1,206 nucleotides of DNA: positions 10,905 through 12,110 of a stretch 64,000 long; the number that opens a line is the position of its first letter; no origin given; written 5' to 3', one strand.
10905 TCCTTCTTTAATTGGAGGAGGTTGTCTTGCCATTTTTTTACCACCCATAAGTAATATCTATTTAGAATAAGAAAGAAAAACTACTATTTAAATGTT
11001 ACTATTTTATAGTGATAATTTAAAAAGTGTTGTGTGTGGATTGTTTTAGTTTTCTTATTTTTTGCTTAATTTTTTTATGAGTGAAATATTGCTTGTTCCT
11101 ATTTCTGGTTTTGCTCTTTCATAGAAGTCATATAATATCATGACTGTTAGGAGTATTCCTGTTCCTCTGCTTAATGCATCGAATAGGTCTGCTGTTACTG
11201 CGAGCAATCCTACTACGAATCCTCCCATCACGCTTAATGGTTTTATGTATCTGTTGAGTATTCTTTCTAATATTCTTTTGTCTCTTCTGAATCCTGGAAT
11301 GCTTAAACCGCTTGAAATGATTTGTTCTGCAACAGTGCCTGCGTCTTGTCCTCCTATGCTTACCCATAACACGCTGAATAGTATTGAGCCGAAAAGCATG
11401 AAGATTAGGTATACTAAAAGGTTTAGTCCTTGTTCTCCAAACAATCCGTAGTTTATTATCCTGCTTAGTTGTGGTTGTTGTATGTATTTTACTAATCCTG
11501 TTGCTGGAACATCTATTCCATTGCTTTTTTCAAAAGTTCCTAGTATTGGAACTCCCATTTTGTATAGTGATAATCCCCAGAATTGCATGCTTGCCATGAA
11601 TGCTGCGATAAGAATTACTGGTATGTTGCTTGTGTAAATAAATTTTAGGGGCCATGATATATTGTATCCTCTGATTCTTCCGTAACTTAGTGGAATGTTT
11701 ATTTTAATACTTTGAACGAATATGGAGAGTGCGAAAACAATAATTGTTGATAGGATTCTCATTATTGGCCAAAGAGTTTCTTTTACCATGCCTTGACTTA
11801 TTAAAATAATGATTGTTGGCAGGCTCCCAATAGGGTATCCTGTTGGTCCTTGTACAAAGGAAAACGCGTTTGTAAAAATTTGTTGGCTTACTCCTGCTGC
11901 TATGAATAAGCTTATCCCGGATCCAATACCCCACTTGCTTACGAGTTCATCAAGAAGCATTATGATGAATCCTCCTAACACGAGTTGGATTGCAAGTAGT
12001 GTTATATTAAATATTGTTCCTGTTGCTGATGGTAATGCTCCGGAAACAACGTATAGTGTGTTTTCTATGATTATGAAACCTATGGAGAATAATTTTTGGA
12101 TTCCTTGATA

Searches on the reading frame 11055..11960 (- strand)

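Call 47: search_protein_families(library=pfam, proteins=[window:11055-11960:-], max_evalue=0.001)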
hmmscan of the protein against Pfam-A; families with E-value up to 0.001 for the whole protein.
window:11055-11960:- (301 aa): 1 family
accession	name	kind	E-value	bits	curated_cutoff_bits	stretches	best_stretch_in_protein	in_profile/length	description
PF00344.25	SecY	-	3.3e-43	148.6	32.2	1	1-280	84-306/306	SecY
